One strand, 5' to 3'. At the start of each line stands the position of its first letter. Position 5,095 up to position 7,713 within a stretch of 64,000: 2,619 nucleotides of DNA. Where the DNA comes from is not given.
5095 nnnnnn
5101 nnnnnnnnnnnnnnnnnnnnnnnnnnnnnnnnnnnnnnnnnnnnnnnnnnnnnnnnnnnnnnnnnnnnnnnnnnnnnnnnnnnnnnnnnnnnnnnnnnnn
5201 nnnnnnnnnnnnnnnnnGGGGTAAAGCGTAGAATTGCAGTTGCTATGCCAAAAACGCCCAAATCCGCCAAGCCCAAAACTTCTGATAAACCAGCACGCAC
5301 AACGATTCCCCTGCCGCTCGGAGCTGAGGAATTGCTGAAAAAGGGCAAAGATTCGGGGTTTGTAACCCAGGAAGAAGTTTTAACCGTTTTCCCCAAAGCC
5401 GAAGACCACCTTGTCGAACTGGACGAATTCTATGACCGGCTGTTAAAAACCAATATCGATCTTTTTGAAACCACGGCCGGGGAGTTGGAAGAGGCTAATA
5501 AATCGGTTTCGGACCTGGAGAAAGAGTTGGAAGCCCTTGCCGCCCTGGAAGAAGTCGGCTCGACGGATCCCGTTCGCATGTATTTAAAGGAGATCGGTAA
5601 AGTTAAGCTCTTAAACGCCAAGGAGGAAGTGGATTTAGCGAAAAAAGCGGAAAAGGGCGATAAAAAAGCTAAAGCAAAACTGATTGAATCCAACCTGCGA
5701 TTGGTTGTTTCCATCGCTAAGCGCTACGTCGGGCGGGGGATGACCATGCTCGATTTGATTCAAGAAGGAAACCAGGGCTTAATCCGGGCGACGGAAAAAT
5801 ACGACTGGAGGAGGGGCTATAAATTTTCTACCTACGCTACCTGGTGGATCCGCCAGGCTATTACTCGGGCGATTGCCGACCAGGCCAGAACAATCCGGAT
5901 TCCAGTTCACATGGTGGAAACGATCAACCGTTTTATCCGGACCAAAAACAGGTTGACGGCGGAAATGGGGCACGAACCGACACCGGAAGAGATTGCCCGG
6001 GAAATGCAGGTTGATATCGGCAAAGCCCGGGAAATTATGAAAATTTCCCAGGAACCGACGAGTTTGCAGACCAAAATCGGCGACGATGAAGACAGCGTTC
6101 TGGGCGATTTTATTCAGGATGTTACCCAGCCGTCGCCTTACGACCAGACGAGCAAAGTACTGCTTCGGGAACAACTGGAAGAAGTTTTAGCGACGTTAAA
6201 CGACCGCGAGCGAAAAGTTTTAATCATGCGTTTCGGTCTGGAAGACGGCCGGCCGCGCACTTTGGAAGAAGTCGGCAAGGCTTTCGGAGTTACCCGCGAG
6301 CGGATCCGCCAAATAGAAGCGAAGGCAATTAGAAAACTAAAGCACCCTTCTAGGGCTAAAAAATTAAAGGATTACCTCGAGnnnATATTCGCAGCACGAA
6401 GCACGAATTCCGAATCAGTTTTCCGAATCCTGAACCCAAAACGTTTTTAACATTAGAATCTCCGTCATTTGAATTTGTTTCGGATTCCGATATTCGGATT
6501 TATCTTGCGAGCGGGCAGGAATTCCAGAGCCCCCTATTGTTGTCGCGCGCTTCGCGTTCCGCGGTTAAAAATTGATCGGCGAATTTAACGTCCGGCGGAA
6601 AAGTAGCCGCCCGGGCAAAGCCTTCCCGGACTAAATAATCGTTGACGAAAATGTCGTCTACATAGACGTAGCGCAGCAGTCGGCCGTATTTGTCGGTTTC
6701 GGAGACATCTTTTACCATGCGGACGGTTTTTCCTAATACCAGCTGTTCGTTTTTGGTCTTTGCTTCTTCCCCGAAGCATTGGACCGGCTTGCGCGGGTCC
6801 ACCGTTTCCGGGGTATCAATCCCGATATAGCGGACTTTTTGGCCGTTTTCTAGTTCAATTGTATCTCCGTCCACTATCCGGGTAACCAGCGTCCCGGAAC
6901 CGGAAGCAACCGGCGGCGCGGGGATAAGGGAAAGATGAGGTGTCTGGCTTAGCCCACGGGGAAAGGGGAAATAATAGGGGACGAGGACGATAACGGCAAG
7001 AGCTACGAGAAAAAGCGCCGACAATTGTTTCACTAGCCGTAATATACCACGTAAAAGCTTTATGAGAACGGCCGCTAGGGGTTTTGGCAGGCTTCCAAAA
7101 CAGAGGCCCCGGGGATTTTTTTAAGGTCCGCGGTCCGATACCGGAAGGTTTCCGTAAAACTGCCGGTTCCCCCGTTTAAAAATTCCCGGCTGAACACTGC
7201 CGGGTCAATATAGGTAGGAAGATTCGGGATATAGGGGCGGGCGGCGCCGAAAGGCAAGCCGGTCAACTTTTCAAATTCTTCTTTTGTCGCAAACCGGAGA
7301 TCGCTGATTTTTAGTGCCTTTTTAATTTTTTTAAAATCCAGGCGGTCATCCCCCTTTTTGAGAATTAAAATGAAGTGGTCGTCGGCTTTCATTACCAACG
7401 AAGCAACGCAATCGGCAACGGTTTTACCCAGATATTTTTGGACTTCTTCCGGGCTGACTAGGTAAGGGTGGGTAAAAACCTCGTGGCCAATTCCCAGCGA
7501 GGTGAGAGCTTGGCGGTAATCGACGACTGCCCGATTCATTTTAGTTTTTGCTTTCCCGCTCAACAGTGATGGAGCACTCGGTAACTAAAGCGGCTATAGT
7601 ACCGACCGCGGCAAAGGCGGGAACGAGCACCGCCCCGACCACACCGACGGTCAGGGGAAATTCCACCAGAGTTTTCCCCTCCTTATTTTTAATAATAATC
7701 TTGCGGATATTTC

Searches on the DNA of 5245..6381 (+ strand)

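Call 97: search_rna_families(source=L100, start=13200, end=14800, threshold=gathering)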
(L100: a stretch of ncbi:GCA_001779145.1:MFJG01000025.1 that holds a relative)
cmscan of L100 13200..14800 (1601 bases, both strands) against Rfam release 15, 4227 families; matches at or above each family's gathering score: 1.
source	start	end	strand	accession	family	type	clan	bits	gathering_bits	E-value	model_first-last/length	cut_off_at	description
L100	14127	14363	+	RF00028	Intron_gpI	Intron;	-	54.7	50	9.5e-13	1-253/253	no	Group I catalytic intron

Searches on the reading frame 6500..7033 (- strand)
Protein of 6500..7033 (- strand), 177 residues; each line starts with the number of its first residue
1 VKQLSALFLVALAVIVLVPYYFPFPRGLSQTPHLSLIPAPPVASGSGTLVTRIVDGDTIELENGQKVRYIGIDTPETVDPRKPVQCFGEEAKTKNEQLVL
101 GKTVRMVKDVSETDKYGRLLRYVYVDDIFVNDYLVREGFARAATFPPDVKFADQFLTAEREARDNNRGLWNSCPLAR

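Call 58: find_encoding_contigs(protein=window:6500-7033:-, flank=10000, max_places=6)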
Protein window:6500-7033:- (177 aa): 7 contigs read that carry it; 2 places shown.
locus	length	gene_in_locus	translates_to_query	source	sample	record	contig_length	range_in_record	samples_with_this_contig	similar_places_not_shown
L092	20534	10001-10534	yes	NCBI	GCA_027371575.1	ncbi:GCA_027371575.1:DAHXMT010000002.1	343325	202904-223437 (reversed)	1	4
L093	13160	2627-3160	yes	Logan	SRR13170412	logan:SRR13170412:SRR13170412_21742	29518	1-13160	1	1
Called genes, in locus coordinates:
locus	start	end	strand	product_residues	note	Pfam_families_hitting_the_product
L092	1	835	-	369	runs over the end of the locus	PF13651:EcoRI_methylase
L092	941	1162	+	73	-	PF13560:HTH_31, PF12844:HTH_19, PF13443:HTH_26 (weak), PF01381:HTH_3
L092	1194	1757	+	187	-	-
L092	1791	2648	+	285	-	-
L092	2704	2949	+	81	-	-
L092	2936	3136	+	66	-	-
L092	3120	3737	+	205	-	PF01807:Zn_ribbon_DnaG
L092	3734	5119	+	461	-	PF27228:MTBMA_p00010_2nd (weak)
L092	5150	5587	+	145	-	-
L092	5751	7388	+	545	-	PF00239:Resolvase, PF07508:Recombinase (weak)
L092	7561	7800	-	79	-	-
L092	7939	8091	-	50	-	-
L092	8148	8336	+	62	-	-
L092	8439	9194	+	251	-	-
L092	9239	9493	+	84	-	PF14242:DUF4342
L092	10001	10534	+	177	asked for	PF00565:SNase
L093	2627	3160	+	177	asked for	PF00565:SNase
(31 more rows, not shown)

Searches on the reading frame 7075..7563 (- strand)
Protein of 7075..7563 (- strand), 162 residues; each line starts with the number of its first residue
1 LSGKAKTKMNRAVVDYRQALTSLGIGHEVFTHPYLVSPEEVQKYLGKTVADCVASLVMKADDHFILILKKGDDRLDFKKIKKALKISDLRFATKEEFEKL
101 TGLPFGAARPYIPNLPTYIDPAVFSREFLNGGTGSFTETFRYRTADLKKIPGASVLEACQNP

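Call 40: find_encoding_contigs(protein=window:7075-7563:-, flank=10000, max_places=6)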
Protein window:7075-7563:- (162 aa): no gene with exactly this product is on record in the collection.
